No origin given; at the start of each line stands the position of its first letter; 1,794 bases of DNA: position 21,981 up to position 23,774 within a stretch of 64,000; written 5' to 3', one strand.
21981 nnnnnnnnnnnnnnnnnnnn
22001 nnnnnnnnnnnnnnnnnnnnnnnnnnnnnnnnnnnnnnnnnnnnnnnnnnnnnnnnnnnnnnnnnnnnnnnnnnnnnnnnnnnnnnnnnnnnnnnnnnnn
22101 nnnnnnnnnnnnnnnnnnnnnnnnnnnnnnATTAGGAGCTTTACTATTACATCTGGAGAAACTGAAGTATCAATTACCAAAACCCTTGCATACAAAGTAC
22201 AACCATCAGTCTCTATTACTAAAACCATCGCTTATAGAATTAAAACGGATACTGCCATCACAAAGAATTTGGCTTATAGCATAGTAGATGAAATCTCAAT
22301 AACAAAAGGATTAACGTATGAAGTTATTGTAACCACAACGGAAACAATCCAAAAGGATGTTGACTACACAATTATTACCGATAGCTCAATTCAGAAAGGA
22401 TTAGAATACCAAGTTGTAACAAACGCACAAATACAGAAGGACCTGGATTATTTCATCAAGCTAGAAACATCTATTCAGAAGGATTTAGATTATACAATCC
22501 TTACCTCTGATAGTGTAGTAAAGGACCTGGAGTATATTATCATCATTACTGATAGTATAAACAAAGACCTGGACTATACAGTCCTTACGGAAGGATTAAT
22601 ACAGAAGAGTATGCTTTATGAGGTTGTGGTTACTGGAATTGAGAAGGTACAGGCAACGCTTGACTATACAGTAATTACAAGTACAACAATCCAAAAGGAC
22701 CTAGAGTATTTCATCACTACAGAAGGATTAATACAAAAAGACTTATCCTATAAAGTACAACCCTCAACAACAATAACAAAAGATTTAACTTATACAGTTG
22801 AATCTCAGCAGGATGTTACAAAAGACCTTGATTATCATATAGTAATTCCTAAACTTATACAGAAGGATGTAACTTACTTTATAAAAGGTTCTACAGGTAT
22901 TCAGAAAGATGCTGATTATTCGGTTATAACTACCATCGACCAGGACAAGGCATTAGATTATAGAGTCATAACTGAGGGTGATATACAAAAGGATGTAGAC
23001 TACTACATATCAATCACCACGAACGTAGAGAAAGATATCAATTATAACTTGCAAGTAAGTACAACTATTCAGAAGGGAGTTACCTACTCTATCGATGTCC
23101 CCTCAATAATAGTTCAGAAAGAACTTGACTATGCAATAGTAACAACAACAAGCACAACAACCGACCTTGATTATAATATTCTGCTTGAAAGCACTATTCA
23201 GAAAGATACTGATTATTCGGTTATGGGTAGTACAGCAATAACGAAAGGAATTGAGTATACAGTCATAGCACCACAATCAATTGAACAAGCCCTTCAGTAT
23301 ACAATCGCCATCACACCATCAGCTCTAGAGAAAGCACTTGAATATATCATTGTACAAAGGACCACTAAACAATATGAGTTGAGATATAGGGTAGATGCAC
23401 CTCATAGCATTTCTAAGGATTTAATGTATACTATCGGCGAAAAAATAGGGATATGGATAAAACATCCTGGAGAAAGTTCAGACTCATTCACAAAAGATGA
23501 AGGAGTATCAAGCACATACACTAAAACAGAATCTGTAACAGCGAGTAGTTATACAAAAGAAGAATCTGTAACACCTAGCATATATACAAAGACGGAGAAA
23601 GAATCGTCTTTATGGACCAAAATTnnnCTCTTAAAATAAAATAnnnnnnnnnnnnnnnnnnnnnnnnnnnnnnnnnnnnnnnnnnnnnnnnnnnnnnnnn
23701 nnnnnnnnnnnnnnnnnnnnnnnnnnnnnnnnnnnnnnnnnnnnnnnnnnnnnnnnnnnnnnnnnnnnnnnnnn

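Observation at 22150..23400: About 40 tandem 15-aa repeats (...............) at the C-terminus of a 1039-aa fibre-like protein whose N-terminal half is compositionally distinct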

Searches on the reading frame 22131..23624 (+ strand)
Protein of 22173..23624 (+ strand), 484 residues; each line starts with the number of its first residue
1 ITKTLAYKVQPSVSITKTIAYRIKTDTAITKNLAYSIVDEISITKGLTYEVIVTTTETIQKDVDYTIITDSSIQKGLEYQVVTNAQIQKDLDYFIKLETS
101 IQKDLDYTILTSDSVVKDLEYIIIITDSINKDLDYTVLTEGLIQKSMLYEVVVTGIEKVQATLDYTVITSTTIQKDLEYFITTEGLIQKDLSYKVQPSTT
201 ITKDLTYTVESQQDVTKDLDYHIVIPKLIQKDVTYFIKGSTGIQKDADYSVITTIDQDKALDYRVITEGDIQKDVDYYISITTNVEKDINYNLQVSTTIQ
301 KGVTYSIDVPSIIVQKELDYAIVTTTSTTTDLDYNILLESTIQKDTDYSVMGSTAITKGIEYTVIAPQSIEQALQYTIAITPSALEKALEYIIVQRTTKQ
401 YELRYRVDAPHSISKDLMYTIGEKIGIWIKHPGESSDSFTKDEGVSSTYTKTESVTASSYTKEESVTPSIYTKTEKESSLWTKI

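Call 23: search_solved_structures(query=window:22173-23624:+, max_evalue=1)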
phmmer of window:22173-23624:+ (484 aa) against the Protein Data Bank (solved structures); distinct sequences matched with E-value up to 1: 0.

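Call 34: predict_structure(alignment_id=A2)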
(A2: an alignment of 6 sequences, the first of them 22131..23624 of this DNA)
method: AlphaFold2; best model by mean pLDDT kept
length: 498 residues; sequences in the alignment: 6
mean_pLDDT: 47.8   pTM: 0.45
mean pLDDT of the five models: 47.8, 47.7, 46.4, 42.0, 26.5
residues with pLDDT >= 90: 0; 70-90: 0; 50-70: 247; < 50: 251
segments of 3 or more residues with pLDDT < 50: 1-44, 54-58, 68-70, 169-179, 181-188, 297-304, 309-311, 322-332, 339-342, 365-369, 379-389, 391-498
pLDDT, mean of each block of 10 residues (from residue 1): 29 35 43 45 51 50 50 56 51 52 58 52 53 59 55 55 55 45 49 57 58 55 59 60 54 54 59 54 55 53 48 51 46 50 53 50 49 51 48 45 45 38 35 32 30 29 34 34 30 28
secondary structure, 60 per line:
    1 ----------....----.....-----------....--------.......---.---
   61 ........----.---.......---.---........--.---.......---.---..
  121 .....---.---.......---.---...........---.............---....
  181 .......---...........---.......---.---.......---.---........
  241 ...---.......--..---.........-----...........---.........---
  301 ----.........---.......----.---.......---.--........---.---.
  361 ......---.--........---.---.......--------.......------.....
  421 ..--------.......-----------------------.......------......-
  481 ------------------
elements in order: E11-14 E19-23 E35-38 E47-53 E61-68 E77-83 E91-98 E105-111 E119-125 E133-139 E147-157 E161-173 E177-187 E191-201 E205-211 E219-225 E233-243 E247-253 E261-269 E275-285 E289-297 E305-313 E317-323 E332-338 E345-352 E360-366 E373-380 E388-394 E403-409 E416-422 E431-437 E461-467 E474-479

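Call 44: find_homologous_proteins(query=window:22173-23624:+)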
Query window:22173-23624:+ (484 aa): 8 proteins with E <= 0.001 among 8000 candidates.
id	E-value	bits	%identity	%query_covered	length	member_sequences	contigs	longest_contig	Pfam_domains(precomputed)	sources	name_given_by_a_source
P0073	3.8e-36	144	34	66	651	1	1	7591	-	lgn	-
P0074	1.3e-34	139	30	63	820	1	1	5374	-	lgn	-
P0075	8.8e-27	113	33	51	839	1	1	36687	PF13385.14,PF10102.15,PF02210.32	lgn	-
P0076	4.1e-26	110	32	54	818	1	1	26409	PF10102.15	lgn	-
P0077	1.8e-25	108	39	33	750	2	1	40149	-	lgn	-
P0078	2.6e-24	105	30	57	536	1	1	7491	-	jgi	jgi:hypothetical protein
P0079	7.9e-19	86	36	40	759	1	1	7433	PF00704.35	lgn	-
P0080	1.4e-6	46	37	17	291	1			-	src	-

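Call 47: find_encoding_contigs(protein=P0075, flank=10000, max_places=1)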
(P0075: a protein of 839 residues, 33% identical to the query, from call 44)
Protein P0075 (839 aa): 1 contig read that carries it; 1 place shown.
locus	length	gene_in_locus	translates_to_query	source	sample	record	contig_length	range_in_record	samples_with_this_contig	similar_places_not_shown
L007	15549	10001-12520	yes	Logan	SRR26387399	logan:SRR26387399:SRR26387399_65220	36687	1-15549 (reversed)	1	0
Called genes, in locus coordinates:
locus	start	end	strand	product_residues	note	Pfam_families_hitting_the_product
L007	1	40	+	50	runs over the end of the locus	-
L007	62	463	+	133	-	-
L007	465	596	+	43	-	-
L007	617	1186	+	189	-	PF03592:Terminase_2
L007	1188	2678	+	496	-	-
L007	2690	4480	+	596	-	-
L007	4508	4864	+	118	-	-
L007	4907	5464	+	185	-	-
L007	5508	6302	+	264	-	-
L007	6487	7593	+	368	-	-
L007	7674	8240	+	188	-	-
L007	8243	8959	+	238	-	-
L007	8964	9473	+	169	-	-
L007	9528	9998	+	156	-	-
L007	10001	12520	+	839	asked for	PF13385:Laminin_G_3, PF02210:Laminin_G_2 (faint), PF10102:DUF2341 (weak), PF13385:Laminin_G_3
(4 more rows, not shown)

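Call 48: find_encoding_contigs(protein=P0077, flank=10000, max_places=1)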
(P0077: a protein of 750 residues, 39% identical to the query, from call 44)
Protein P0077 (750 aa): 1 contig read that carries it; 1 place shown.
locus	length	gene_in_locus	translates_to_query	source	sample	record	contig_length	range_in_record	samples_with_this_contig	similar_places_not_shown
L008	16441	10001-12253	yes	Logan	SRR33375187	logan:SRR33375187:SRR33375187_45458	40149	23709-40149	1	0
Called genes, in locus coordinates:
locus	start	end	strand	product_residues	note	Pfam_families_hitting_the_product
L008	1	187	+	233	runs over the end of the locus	PF13385:Laminin_G_3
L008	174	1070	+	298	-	-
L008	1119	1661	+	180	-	-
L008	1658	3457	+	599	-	PF05876:GpA_ATPase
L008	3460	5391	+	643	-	-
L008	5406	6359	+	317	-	-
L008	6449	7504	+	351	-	-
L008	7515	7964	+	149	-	-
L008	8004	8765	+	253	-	-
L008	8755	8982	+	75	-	-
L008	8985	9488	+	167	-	-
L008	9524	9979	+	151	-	-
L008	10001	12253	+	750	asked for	-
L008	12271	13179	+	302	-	-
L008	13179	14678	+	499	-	-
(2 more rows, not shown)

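Call 49: find_encoding_contigs(protein=P0079, flank=10000, max_places=1)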
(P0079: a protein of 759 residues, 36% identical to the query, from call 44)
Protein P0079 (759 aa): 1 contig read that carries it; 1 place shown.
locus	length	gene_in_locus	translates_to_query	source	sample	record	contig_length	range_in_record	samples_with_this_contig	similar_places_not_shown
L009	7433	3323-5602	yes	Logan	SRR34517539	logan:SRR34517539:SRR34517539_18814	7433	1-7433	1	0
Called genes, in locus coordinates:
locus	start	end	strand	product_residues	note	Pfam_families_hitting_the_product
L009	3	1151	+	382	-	?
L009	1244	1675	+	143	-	-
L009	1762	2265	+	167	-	-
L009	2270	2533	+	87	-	-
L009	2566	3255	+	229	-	-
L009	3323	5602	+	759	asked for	PF00704:Glyco_hydro_18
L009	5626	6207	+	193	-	PF24163:HCP (weak)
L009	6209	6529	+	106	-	-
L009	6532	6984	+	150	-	-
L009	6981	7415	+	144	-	-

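Call 52: search_protein_families(library=pfam, proteins=[window:22173-23624:+], max_evalue=10)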
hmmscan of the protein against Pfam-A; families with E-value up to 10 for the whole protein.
window:22173-23624:+ (484 aa): 6 families
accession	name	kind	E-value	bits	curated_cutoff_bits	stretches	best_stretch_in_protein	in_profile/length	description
PF08328.16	ASL_C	-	0.0012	19.3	35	1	103-184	18-96/115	Adenylosuccinate lyase C-terminal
PF22774.2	DNAJC11_beta-barrel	-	0.0021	18.1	27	1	254-309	165-220/227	DNAJC11, beta-barrel domain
PF14029.11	DUF4244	-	0.12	12.3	27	0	107-123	33-49/54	Protein of unknown function (DUF4244)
PF25520.1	AAA_lid_TANC1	-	0.56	10.9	29.1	1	268-299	7-38/96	TANC1-like, AAA+ ATPase lid domain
PF21178.2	Itf52_C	-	3.2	7.9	27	0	173-185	16-28/51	Intraflagellar transport protein 52, C-terminal domain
PF17999.7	PulA_N1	-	4.2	8.6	27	0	310-376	16-80/85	Pullulanase N1-terminal domain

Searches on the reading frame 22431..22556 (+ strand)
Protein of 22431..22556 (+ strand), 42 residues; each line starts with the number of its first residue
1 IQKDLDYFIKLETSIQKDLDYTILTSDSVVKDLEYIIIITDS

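Call 58: search_solved_structures(query=A3, max_evalue=10, show_alignments=3)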
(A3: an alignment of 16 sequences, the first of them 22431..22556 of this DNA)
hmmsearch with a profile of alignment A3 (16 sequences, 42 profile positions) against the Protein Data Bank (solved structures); distinct sequences matched with E-value up to 10: 0.

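Call 65: search_protein_representatives(alignment_id=A3)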
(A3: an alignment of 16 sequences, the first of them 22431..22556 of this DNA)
Query: 16 sequences, 42 profile positions. Proteins with E-value up to 0.001 (for the whole library): 319; up to 1e-10: 221; up to 1e-30: 132. The best 150 are listed.
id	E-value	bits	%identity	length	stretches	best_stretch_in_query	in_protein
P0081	4.6e-144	483.7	-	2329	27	1-41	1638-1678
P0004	2.0e-128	433.7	-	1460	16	1-41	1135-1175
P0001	1.0e-127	431.4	-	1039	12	1-42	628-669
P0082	6.7e-119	403.2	-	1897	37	1-39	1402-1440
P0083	4.6e-118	400.5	-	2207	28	2-40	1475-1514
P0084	4.2e-115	391.0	-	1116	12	1-42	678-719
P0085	8.5e-108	367.7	-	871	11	1-42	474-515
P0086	1.5e-98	338.1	-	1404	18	3-40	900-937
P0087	9.6e-96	329.1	-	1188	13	1-41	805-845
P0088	1.4e-92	319.0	-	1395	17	1-40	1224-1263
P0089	1.9e-89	309.0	-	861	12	1-40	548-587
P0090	1.1e-85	296.8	-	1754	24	1-40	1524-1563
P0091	2.3e-85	295.8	-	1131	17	2-42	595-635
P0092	2.5e-84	292.5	-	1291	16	1-40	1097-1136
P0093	1.3e-83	290.3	-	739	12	1-41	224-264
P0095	7.4e-78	271.8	-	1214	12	1-39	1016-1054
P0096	1.6e-77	270.8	-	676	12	2-40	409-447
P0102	1.5e-69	245.3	-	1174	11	1-39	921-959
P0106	5.8e-63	224.2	-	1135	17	1-38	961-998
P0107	8.3e-63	223.7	-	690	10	1-40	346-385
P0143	1.0e-49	181.8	-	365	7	1-41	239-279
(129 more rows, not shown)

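Call 68: list_cluster_members(proteins=[P0081, P0082, P0084, P0085, P0087, P0093, P0095, P0102, P0106, P0003])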
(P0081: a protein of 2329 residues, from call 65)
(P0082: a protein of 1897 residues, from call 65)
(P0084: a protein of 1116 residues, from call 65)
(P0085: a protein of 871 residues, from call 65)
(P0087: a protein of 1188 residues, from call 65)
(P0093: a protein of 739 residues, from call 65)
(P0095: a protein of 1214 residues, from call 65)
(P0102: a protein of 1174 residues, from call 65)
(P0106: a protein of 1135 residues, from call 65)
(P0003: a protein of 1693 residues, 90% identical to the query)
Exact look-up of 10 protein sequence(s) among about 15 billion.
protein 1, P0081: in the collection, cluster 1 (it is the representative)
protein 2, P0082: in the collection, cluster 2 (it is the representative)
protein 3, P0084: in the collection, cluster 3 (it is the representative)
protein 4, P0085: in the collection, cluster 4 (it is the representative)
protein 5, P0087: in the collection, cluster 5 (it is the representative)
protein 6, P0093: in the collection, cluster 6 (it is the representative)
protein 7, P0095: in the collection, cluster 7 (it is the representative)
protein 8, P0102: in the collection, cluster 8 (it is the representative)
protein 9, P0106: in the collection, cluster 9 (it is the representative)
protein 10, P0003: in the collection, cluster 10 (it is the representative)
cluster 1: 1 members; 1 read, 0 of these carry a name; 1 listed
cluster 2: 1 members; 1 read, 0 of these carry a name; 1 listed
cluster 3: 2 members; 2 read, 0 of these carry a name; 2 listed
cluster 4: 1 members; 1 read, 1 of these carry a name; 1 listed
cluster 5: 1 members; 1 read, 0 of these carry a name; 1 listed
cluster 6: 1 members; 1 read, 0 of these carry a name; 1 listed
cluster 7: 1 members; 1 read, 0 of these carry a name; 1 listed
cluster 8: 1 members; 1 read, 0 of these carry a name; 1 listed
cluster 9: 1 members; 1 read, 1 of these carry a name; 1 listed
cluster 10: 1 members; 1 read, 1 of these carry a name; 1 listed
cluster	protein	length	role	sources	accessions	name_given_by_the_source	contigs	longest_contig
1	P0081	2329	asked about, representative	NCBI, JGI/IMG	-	-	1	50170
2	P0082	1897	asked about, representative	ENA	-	-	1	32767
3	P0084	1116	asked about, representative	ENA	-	-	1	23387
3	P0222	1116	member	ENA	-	-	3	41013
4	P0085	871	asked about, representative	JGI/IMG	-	hypothetical protein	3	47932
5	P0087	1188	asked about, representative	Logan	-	-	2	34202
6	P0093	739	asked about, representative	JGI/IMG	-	-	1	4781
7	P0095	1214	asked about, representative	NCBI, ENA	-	-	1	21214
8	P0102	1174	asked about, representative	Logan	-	-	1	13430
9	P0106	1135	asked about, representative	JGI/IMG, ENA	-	hypothetical protein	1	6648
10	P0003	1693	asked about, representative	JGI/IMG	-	hypothetical protein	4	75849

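Call 75: search_protein_families(library=pfam, proteins=[P0081, P0082, P0086, P0088, P0093, P0096, P0107, P0143], max_evalue=0.0001)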
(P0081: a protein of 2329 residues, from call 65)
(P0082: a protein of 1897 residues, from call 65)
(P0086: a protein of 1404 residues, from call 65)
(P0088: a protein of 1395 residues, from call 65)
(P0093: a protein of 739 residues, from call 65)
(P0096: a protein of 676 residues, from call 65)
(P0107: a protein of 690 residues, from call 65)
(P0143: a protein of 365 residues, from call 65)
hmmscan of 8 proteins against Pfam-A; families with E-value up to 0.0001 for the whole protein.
P0081 (2329 aa): 3 families
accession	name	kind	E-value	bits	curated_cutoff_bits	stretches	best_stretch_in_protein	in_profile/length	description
PF24681.1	Kelch_KLHDC2_KLHL20_DRC7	-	1.1e-50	172.4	50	4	571-718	37-175/221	KLHDC2/KLHL20/DRC7 Kelch-repeats domain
PF24981.1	Beta-prop_ATRN-LZTR1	-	4.2e-22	79.2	50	2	486-719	48-283/289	Attractin/LZTR1 beta-propeller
PF13415.12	Kelch_3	-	1.2e-10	41.7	22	0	598-641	2-43/48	Galactose oxidase, central domain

P0082 (1897 aa): 8 families
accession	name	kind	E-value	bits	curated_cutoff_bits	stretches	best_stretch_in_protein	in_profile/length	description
PF24681.1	Kelch_KLHDC2_KLHL20_DRC7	-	1.1e-73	247.6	50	5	240-409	39-197/221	KLHDC2/KLHL20/DRC7 Kelch-repeats domain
PF24981.1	Beta-prop_ATRN-LZTR1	-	5e-44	151.1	50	3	671-913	9-249/289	Attractin/LZTR1 beta-propeller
PF13415.12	Kelch_3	-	4.1e-36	122.8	22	3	431-472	3-40/48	Galactose oxidase, central domain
PF01344.31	Kelch_1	-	2.3e-25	88.2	20.1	1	431-458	13-40/46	Kelch motif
PF13418.12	Kelch_4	-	1e-23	83.5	21.6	2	812-858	1-47/49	Galactose oxidase, central domain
PF20072.4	DUF6468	-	4.7e-14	52.7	26.9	0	1469-1505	32-68/76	Domain of unknown function (DUF6468)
PF13964.12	Kelch_6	-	7.6e-08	32.5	25.3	0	824-857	11-45/50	Kelch motif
PF07646.21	Kelch_2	-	4.4e-07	30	21.3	0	429-462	11-46/48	Kelch motif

P0086 (1404 aa): 1 family
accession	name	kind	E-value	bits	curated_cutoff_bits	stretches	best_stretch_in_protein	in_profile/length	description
PF17999.7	PulA_N1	-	4e-05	24.8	27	0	1166-1215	31-80/85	Pullulanase N1-terminal domain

P0088 (1395 aa): 0 families

P0093 (739 aa): 1 family
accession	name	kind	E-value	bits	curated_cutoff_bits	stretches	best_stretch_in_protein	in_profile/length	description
PF10814.13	CwsA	-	5e-06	27.3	26.7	0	499-518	6-25/134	Cell wall synthesis protein CwsA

P0096 (676 aa): 0 families

P0107 (690 aa): 0 families

P0143 (365 aa): 3 families
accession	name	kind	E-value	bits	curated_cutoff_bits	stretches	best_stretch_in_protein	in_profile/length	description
PF06848.17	Disaggr_repeat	-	2.7e-09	37.4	33.9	1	35-182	24-176/179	Disaggregatase related repeat domain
PF24517.2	CBM96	-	3.5e-07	30.6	26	1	32-83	33-82/164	Carbohydrate-binding module family 96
PF00688.24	TGFb_propeptide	-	5.5e-05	23.4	25.8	1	41-87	110-156/242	TGF-beta propeptide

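Call 77: find_encoding_contigs(protein=P0081, flank=10000, max_places=1)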
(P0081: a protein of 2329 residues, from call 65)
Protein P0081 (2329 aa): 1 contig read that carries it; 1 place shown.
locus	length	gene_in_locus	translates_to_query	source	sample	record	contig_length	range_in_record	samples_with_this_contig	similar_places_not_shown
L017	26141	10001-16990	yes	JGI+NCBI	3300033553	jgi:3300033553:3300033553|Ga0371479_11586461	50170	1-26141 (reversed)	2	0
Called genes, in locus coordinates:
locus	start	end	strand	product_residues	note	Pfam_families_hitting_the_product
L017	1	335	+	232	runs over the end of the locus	-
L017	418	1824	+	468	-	-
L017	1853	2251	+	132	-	-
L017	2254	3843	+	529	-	-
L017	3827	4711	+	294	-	PF04233:Phage_Mu_F (faint)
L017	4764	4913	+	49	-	-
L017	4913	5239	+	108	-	-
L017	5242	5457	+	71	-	-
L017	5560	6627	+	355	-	-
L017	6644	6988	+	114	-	PF09956:Phage_cement_2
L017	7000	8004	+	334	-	-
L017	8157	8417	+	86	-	-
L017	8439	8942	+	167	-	-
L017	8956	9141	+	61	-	-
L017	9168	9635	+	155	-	-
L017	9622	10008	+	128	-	-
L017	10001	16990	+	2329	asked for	PF13415:Beta-prop_FBX42, PF24681:Kelch_KLHDC2_KLHL20_DRC7, PF24981:Beta-prop_ATRN-LZTR1, PF24681:Kelch_KLHDC2_KLHL20_DRC7, PF13415:Beta-prop_FBX42 (weak), PF24681:Kelch_KLHDC2_KLHL20_DRC7, PF24981:Beta-prop_ATRN-LZTR1, PF24681:Kelch_KLHDC2_KLHL20_DRC7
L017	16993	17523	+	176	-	PF09343:DUF2460 (faint)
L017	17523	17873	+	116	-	-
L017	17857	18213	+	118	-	-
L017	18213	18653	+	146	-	-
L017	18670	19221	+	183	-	-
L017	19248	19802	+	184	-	-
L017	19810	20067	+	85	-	-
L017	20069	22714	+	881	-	PF10145:PhageMin_Tail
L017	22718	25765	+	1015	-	PF00041:fn3 (faint), PF25788:Ig_Rha78A_N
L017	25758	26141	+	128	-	?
